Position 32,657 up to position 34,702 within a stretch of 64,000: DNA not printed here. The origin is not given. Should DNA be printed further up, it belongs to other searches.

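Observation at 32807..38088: ftp/srs-like phenolic-lipid gene set (type III PKS, ICMT methyltransferase, ACP, FAAL) co-transcribed with a dynamin-like GTPase and abutting NfeD/flotillin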

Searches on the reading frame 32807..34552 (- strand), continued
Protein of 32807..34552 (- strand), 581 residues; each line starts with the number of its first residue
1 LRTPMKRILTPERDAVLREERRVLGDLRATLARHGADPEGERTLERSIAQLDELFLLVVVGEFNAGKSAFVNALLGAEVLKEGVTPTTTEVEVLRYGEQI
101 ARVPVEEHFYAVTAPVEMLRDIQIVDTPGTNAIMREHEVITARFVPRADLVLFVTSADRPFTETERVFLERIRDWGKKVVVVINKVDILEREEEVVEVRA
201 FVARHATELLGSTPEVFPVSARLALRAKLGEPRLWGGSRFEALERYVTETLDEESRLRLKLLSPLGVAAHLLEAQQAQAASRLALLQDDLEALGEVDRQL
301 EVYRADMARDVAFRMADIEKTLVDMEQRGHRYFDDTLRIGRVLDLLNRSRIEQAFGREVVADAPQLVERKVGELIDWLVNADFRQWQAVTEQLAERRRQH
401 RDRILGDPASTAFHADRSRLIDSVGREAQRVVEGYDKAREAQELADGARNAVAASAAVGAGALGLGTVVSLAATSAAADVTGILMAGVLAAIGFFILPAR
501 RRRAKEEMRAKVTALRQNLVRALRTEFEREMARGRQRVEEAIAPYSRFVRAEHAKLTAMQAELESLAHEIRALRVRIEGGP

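Call 39: search_protein_families(library=pfam, alignment_id=A4, max_evalue=0.00001)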
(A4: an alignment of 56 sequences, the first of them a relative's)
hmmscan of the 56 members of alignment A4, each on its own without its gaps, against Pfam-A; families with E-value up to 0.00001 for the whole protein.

A. member 1, L010:8780-9766:- (328 aa): 2 families
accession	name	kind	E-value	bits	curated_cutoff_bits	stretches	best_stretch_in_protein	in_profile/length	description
PF01168.26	Ala_racemase_N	-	7.6e-52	176.6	24.1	1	2-183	40-220/220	Alanine racemase, N-terminal domain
PF00842.27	Ala_racemase_C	-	1.9e-43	147.5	25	1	196-321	1-127/127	Alanine racemase, C-terminal domain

B. families by the number of members that match (of 56 scanned): 64 families (the first 25 are shown)
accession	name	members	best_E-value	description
PF00487.30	FA_desaturase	13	1.1e-35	Fatty acid desaturase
PF00892.27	EamA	4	4.2e-53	EamA-like transporter family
PF00587.30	tRNA-synt_2b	4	5.5e-34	tRNA synthetase class II core domain (G, H, P, S and T)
PF07690.21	MFS_1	4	1.2e-32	Major Facilitator Superfamily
PF04389.22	Peptidase_M28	4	4.6e-29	Peptidase family M28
PF03129.25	HGTP_anticodon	4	3.6e-20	Anticodon binding domain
PF13000.13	Acatn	4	4.4e-14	Acetyl-coenzyme A transporter 1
PF14226.12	DIOX_N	3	2.4e-28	non-haem dioxygenase in morphine synthesis N-terminal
PF04073.20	tRNA_edit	3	1.1e-23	Aminoacyl-tRNA editing domain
PF13649.12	Methyltransf_25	3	1.9e-18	Methyltransferase domain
PF03171.26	2OG-FeII_Oxy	3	8.4e-17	2OG-Fe(II) oxygenase superfamily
PF08242.18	Methyltransf_12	3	1.1e-13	Methyltransferase domain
PF13489.12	Methyltransf_23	3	4.4e-12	Methyltransferase domain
PF01168.26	Ala_racemase_N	2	1.7e-74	Alanine racemase, N-terminal domain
PF00842.27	Ala_racemase_C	2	1.9e-43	Alanine racemase, C-terminal domain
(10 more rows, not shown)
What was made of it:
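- A fatty-acid desaturase is the nearest upstream gene in 13 of 56 loci (call 39).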

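Call 56: predict_structure(alignment_id=A2)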
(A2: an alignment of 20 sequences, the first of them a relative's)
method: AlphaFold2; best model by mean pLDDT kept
length: 577 residues; sequences in the alignment: 20
mean_pLDDT: 80.2   pTM: 0.70
mean pLDDT of the five models: 80.2, 77.7, 76.3, 75.1, 73.0
residues with pLDDT >= 90: 170; 70-90: 296; 50-70: 66; < 50: 45
segments of 3 or more residues with pLDDT < 50: 337-339, 455-480, 485-495
pLDDT, mean of each block of 10 residues (from residue 1): 71 93 91 83 88 79 81 77 68 90 84 89 63 71 89 86 84 88 91 94 90 93 92 92 83 89 90 89 89 89 89 88 81 57 64 75 85 90 87 71 64 84 86 87 76 46 29 41 48 53 74 84 88 89 92 93 94 78
secondary structure, 60 per line:
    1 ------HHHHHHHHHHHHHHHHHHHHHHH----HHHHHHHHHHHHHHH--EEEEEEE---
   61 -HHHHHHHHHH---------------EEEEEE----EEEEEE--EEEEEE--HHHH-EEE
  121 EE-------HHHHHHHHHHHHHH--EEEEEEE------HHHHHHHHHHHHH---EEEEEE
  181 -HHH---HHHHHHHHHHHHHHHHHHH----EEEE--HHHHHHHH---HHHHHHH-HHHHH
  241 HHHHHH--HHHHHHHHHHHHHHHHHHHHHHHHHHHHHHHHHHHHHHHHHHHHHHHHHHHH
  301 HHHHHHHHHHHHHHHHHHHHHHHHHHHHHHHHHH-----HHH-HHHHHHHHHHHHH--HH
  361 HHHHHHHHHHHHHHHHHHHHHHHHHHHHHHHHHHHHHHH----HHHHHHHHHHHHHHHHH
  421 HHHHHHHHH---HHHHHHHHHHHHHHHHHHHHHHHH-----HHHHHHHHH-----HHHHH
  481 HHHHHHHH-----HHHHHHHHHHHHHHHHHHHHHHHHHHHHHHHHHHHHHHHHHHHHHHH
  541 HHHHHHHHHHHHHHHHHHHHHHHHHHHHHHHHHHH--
elements in order: H7-29 H34-48 E51-57 H62-71 E87-92 E97-102 E105-110 H113-116 E118-122 H130-143 E146-152 H159-171 E175-180 H188-206 E211-214 H217-224 H228-234 H236-246 H249-334 H344-356 H359-399 H404-429 H433-456 H462-470 H476-488 H494-575
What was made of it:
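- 32807..34540 (-): Bacterial dynamin-like protein (DLP), 577 aa: an N-terminal GTPase, a helical stalk, a hydrophobic hairpin at residues 447-494 and a C-terminal long helix. It starts 19 nt after the FAAL stop. AF2 model with pLDDT 80 and pTM 0.70 (call 56).
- On Bacterial dynamin-like protein: AF2 model with pLDDT 80 (call 56).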

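Call 58: fold_search(model_id=the predicted structure, library=pdb)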
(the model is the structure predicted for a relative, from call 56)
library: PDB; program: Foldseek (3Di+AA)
matches with E <= 10: 864; with E <= 0.001: 271
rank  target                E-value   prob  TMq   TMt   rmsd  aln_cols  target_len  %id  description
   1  2j68                  1.7e-14  1.00  0.29  0.25  36.2       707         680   15  Bacterial dynamin-like protein BDLP, GDP bound (released 2006-12-04)
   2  2j69_A                2.8e-14  1.00  0.30  0.26  38.5       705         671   17  Bacterial dynamin-like protein BDLP (released 2006-12-04)
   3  6j72                  4.9e-13  1.00  0.31  0.32  37.7       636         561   17  Crystal structure of IniA from Mycobacterium smegmatis with GTP bound (released 2019-09-11)
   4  5oxf_A                3.2e-12  1.00  0.32  0.27  26.3       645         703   13  An oligomerised bacterial dynamin pair provides a mechanism for the long range sensing and tethering of membranes (released 2018-09-05)
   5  5owv_A                8.8e-12  1.00  0.31  0.26  24.2       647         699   13  An oligomerised bacterial dynamin pair provides a mechanism for the long-range sensing and tethering of membranes (released 2018-09-05)
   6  6j73_B                9.1e-12  1.00  0.31  0.33  38.5       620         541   17  Crystal structure of IniA from Mycobacterium smegmatis (released 2019-09-11)
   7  6j73_A                3.9e-11  1.00  0.30  0.32  37.4       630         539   16  Crystal structure of IniA from Mycobacterium smegmatis (released 2019-09-11)
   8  4aur                  7.6e-11  1.00  0.30  0.30  14.5       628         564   14  LeoA bacterial dynamin GTPase from ETEC (released 2013-08-28)
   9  5oxf_C                8.2e-11  1.00  0.45  0.43  12.5       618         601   14  An oligomerised bacterial dynamin pair provides a mechanism for the long range sensing and tethering of membranes (released 2018-09-05)
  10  5owv_C                7.8e-10  1.00  0.46  0.45  12.2       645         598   14  An oligomerised bacterial dynamin pair provides a mechanism for the long-range sensing and tethering of membranes (released 2018-09-05)
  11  5owv_B                1.1e-09  1.00  0.32  0.32  22.7       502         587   15  An oligomerised bacterial dynamin pair provides a mechanism for the long-range sensing and tethering of membranes (released 2018-09-05)
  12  5gnt                  1.8e-09  1.00  0.33  0.48  12.1       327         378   18  BDLP-like folding of Mitofusin 1 (released 2016-11-23)
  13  5yew_A                1.9e-09  1.00  0.37  0.52   6.4       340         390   18  Structural basis for GTP hydrolysis and conformational change of mitofusin 1 in mediating mitochondrial fusion (released 2018-01-31)
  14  5gnr                  2.0e-09  1.00  0.30  0.43  11.2       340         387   16  the structure of mini-MFN1 K88A in complex with GDP (released 2016-11-23)
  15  5oxf_B                3.0e-09  1.00  0.31  0.30  21.7       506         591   16  An oligomerised bacterial dynamin pair provides a mechanism for the long range sensing and tethering of membranes (released 2018-09-05)
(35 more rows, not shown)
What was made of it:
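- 32807..34540 (-): Foldseek top hits are BDLP 2j68, IniA 6j72, Cj-DLP 5owv and LeoA 4aur (call 58).
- On Bacterial dynamin-like protein: The top Foldseek hits are BDLP, IniA, Cj-DLP, LeoA and mitofusin (call 58).
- Closest known: Bacterial dynamin-like proteins: Nostoc BDLP. Same: The fold matches at Foldseek E 1e-14 to 1e-10 (call 58).
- Checked: The AF2 model's best PDB matches are BDLP, IniA, Cj-DLP and LeoA (calls 56, 58).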

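Call 60: find_encoding_contigs(protein=P0007, flank=9000, max_places=2)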
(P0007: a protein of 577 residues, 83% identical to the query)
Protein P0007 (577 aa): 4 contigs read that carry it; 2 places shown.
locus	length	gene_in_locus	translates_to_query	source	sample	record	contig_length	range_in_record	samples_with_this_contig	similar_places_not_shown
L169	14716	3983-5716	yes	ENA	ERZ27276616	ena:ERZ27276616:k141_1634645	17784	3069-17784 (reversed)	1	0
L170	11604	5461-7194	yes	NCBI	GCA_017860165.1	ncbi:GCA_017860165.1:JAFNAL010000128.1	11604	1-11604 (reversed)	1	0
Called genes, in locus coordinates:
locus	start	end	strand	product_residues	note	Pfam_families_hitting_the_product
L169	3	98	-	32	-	?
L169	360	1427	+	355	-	PF00195:Chal_sti_synt_N, PF08392:FAE1_CUT1_RppA, PF02797:Chal_sti_synt_C, PF08541:ACP_syn_III_C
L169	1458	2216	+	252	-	PF04140:ICMT, PF04191:PEMT (weak), PF00550:PP-binding (faint)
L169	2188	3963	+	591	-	PF00501:AMP-binding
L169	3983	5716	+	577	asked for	PF03193:RsgA_GTPase (faint), PF00009:GTP_EFTU, PF00350:Dynamin_N, PF01926:MMR_HSR1, PF02421:FeoB_N (faint), PF00350:Dynamin_N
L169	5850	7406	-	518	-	PF01145:Band_7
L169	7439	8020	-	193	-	PF25842:NfeD_TM (faint)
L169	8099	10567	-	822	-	PF00676:E1_dh, PF02779:Transket_pyr, PF16870:OxoGdeHyase_C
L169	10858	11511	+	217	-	PF00440:TetR_N, PF17932:TetR_C_24 (weak)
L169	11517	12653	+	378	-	PF25917:BSH_RND, PF25876:HH_MFP_RND (weak), PF25885:HH_EMRA (weak), PF25954:Beta-barrel_RND_2, PF25967:RND-MFP_C, PF25975:CzcB_C, PF25989:YknX_C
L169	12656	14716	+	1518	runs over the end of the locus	PF00873:ACR_tran, PF02321:OEP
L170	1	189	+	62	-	?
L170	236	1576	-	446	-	PF04052:TolB_N, PF26550:Tricorn_2nd, PF26549:Tricorn_N, PF26550:Tricorn_2nd, PF26549:Tricorn_N, PF07676:PD40, PF26550:Tricorn_2nd, PF26549:Tricorn_N, +4 more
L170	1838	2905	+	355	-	PF00195:Chal_sti_synt_N, PF08392:FAE1_CUT1_RppA, PF02797:Chal_sti_synt_C, PF08541:ACP_syn_III_C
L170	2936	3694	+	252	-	PF04140:ICMT, PF04191:PEMT (weak), PF00550:PP-binding (faint)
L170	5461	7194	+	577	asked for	PF03193:RsgA_GTPase (faint), PF00009:GTP_EFTU, PF00350:Dynamin_N, PF01926:MMR_HSR1, PF02421:FeoB_N (faint), PF00350:Dynamin_N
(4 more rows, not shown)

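Call 61: find_encoding_contigs(protein=P0010, flank=9000, max_places=2)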
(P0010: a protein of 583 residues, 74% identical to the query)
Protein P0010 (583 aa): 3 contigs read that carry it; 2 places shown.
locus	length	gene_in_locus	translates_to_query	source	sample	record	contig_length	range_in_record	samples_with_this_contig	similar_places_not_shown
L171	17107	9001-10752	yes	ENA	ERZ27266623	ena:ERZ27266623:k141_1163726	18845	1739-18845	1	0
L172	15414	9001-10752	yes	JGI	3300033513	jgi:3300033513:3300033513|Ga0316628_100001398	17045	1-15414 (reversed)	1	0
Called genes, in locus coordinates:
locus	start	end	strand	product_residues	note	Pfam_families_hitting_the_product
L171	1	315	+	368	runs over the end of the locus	PF06739:SBBP (faint), PF08450:SGL, PF25021:TEN_NHL (faint), PF01731:Arylesterase (faint), PF17170:DUF5128 (faint), PF01436:NHL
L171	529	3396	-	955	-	PF00675:Peptidase_M16, PF05193:Peptidase_M16_C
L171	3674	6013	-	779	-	PF26549:Tricorn_N (weak), PF26550:Tricorn_2nd (weak), PF26549:Tricorn_N, PF26550:Tricorn_2nd (weak), PF26549:Tricorn_N, PF01738:DLH (weak), PF20434:BD-FAE, PF00326:Peptidase_S9, +4 more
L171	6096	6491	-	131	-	PF01878:EVE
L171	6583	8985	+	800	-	PF07944:Beta-AFase-like_GH127_cat, PF20736:Glyco_hydro127M, PF20737:Glyco_hydro127C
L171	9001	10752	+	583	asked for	PF03193:RsgA_GTPase (faint), PF00009:GTP_EFTU (weak), PF00350:Dynamin_N, PF01926:MMR_HSR1, PF04548:AIG1 (faint), PF00350:Dynamin_N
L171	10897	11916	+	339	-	PF16884:ADH_N_2, PF00107:ADH_zinc_N, PF13602:ADH_zinc_N_2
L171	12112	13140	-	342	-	PF13191:AAA_16, PF13401:AAA_22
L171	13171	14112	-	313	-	-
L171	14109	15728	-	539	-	PF08308:PEGA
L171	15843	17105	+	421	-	?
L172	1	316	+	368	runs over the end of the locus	PF06739:SBBP (faint), PF08450:SGL, PF25021:TEN_NHL (faint), PF01731:Arylesterase (faint), PF17170:DUF5128 (faint), PF01436:NHL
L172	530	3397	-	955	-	PF00675:Peptidase_M16, PF05193:Peptidase_M16_C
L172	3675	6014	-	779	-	PF26549:Tricorn_N (weak), PF26550:Tricorn_2nd (weak), PF26549:Tricorn_N, PF26550:Tricorn_2nd (weak), PF26549:Tricorn_N, PF01738:DLH (weak), PF20434:BD-FAE, PF00326:Peptidase_S9, +4 more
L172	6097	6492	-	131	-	PF01878:EVE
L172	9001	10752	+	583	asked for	PF03193:RsgA_GTPase (faint), PF00009:GTP_EFTU (weak), PF00350:Dynamin_N, PF01926:MMR_HSR1, PF04548:AIG1 (faint), PF00350:Dynamin_N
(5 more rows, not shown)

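Call 62: search_protein_families(library=ncbifam, proteins=[window:32807-34540:-], max_evalue=0.01)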
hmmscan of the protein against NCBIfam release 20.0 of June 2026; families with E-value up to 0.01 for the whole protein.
window:32807-34540:- (577 aa): 26 families (the best 25 are shown)
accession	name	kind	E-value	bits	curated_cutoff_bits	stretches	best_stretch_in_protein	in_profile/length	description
NF052648.1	DynmDynABac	equivalog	2.3e-15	55.5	1600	2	109-224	761-880/1187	dynamin GTPase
TIGR03594.1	GTPase_EngA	equivalog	4e-13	49.2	306.7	2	116-197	48-133/432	ribosome biogenesis GTPase Der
NF000908.1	PRK00089.1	equivalog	1.3e-12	47.6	237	1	120-218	55-151/291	GTPase Era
TIGR00231.1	small_GTP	domain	3.2e-12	46.5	42.5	1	53-189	6-127/164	GTP-binding protein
TIGR03918.1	GTP_HydF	equivalog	1.4e-08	34.1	325.55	1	117-194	57-137/392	[FeFe] hydrogenase H-cluster maturation GTPase HydF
TIGR00450.1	mnmE_trmE_thdF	equivalog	1.8e-07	30.7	252.6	1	139-196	284-340/446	tRNA uridine-5-carboxymethylaminomethyl(34) synthesis GTPase MnmE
NF049994.1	slr1306_fam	domain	5.2e-07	28.6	490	1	117-192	139-213/470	slr1306 family protein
NF007368.0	PRK09866.1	equivalog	5.7e-07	28.2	1146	1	51-115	70-131/742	clamp-binding protein CrfC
TIGR00436.1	era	equivalog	6.4e-07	29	116.25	1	117-195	49-130/270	GTPase Era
NF041922.1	DLP_LeoA_gen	subfamily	2.6e-06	26.7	325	1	40-183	38-173/532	LeoA/HP0731 family dynamin-like GTPase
NF007071.0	PRK09518.1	equivalog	6.4e-06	25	953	1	140-189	523-572/706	bifunctional cytidylate kinase/GTPase Der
TIGR03597.1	GTPase_YqeH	equivalog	6.6e-06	25.5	297.4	0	172-218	91-137/361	ribosome biogenesis GTPase YqeH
NF002828.0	PRK03003.1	equivalog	9.5e-06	24.4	631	1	49-191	39-167/477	ribosome biogenesis GTPase Der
NF009891.0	PRK13351.1-1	equivalog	1.1e-05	24.3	597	1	52-186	11-140/681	elongation factor G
TIGR03596.1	GTPase_YlqF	equivalog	2.2e-05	23.9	208.2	1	50-86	118-154/276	ribosome biogenesis GTPase YlqF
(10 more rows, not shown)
